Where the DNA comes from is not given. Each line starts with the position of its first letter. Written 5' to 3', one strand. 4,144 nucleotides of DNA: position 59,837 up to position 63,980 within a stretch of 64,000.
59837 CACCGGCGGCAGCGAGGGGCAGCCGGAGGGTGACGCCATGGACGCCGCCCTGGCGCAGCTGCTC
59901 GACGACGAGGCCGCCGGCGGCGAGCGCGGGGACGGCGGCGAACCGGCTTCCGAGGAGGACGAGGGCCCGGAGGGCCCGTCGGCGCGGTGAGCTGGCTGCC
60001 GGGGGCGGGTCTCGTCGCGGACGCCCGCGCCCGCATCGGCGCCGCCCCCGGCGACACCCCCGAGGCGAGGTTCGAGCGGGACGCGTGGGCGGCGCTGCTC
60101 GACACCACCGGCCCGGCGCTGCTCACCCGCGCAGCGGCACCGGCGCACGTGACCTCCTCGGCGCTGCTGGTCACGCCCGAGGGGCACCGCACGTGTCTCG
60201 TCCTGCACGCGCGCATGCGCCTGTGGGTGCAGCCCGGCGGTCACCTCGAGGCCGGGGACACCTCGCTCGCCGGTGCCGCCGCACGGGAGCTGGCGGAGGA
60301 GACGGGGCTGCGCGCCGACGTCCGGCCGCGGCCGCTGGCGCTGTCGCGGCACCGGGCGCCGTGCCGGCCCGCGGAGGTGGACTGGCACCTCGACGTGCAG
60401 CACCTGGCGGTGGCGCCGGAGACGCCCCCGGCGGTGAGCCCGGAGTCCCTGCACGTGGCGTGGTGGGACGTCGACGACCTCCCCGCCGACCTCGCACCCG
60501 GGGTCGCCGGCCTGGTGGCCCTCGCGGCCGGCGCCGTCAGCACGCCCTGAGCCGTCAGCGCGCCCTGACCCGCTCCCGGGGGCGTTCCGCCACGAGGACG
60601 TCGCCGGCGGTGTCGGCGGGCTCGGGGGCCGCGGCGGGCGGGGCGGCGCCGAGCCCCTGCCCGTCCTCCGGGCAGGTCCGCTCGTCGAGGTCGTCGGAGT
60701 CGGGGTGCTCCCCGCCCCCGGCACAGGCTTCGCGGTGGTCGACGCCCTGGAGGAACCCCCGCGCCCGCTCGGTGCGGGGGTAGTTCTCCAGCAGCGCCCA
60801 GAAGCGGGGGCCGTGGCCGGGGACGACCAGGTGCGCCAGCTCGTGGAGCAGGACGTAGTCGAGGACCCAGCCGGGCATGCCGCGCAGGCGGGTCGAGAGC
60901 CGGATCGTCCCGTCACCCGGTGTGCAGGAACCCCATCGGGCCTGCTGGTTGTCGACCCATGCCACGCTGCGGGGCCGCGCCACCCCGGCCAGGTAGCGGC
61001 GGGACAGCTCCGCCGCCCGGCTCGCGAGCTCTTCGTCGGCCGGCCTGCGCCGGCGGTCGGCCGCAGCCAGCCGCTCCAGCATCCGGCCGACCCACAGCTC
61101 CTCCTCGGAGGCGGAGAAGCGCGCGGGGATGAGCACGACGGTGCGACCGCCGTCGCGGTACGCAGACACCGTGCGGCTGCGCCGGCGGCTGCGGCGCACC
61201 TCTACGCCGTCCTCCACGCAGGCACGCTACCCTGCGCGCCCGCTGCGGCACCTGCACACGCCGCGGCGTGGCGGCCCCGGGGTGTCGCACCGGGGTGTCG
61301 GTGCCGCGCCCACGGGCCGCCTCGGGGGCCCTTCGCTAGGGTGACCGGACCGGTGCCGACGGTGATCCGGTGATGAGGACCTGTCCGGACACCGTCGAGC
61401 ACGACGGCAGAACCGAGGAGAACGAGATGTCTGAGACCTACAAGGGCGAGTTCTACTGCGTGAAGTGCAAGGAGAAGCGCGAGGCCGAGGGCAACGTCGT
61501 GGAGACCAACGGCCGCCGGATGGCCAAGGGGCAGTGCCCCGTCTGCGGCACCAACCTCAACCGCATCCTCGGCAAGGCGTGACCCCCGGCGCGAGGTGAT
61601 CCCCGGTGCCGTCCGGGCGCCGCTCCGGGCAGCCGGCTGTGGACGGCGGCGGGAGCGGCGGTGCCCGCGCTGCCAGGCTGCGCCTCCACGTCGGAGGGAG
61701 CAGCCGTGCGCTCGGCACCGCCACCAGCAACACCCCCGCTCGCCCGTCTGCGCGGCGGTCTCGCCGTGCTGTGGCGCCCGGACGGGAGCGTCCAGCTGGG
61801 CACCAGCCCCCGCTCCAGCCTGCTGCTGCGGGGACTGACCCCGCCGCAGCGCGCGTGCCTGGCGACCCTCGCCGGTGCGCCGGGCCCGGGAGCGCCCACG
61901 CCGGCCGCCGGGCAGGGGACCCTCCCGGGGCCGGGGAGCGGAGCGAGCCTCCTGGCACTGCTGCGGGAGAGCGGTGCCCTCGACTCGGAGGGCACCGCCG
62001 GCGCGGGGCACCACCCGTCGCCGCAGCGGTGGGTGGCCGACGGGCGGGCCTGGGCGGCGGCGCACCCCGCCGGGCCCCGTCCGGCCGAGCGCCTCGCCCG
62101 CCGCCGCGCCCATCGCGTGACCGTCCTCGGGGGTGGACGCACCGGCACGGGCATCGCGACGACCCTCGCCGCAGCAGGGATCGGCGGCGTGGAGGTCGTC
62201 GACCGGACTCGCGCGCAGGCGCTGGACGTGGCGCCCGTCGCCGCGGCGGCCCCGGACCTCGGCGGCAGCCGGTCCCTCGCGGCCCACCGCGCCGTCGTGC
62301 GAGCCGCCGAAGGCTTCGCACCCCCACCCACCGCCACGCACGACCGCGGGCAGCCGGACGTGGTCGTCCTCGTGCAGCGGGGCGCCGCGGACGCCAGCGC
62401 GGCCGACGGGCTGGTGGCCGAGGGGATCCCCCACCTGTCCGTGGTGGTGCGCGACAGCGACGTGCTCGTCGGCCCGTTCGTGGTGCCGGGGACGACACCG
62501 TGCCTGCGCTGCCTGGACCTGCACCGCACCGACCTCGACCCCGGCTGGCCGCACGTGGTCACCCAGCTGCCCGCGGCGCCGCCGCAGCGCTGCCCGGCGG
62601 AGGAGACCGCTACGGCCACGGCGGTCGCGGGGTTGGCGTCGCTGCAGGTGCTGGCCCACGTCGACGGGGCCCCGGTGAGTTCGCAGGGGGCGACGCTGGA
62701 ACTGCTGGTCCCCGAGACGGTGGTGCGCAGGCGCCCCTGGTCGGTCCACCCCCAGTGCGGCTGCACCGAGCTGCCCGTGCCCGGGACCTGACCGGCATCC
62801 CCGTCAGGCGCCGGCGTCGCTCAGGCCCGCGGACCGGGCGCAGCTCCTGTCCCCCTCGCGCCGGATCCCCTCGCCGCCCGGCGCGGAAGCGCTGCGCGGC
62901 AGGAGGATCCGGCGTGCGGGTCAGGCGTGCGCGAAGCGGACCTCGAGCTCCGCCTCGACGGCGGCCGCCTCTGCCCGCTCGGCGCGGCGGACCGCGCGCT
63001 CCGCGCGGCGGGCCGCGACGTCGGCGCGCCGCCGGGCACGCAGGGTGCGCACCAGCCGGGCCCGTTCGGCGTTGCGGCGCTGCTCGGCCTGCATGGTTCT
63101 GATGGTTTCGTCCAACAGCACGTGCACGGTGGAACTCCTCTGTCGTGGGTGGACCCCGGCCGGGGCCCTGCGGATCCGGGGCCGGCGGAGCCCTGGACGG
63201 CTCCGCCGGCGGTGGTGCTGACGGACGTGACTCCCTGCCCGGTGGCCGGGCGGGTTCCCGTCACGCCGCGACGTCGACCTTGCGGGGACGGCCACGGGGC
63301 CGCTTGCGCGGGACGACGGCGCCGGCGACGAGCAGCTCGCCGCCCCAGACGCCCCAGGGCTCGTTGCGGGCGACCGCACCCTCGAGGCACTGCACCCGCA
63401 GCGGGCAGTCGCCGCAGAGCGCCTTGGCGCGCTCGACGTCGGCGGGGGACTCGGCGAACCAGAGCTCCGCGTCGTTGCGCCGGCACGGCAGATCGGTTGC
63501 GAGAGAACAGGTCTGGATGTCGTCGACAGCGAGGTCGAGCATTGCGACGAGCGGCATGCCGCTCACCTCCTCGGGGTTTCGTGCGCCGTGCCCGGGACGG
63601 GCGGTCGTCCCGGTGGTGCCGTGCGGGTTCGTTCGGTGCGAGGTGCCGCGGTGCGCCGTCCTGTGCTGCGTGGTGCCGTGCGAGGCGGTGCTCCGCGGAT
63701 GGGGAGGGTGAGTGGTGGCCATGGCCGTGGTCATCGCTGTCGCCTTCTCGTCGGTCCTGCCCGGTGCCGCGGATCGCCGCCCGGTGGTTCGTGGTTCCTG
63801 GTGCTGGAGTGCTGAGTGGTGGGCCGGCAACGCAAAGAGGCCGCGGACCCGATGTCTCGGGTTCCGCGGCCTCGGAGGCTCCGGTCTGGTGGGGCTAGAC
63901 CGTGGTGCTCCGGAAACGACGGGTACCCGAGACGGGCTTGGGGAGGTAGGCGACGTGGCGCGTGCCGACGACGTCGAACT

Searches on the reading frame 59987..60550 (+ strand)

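Call 83: search_protein_families(library=pfam, proteins=[window:59987-60550:+], max_evalue=0.0001)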
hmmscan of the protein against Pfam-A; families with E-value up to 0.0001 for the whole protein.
window:59987-60550:+ (187 aa): 1 family
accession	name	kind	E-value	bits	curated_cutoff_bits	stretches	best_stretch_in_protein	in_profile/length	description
PF00293.34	NUDIX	-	3.8e-14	53.3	21.1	1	55-175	4-129/134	NUDIX domain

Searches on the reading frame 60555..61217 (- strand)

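Call 83: search_protein_families(library=pfam, proteins=[window:60555-61217:-], max_evalue=0.0001)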
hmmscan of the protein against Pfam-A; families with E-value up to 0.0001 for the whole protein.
window:60555-61217:- (220 aa): 1 family
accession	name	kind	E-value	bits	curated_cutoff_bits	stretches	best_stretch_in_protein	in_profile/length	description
PF01863.23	YgjP-like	-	5.6e-22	79.2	26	1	60-151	108-199/207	YgjP-like, metallopeptidase domain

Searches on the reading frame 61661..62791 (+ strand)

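Call 83: search_protein_families(library=pfam, proteins=[window:61661-62791:+], max_evalue=0.0001)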
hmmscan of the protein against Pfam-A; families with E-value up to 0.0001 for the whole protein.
window:61661-62791:+ (376 aa): 1 family
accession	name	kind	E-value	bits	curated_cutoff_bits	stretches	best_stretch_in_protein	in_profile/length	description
PF00899.27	ThiF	-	2.5e-09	37.1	28.1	1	147-366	17-236/238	ThiF family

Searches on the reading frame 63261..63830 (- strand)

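Call 83: search_protein_families(library=pfam, proteins=[window:63261-63830:-], max_evalue=0.0001)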
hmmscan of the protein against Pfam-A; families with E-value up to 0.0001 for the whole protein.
window:63261-63830:- (189 aa): 1 family
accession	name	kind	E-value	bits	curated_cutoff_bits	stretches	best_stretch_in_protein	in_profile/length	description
PF02467.21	Whib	-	2.6e-14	53.9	23.6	1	115-164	6-56/65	Transcription factor WhiB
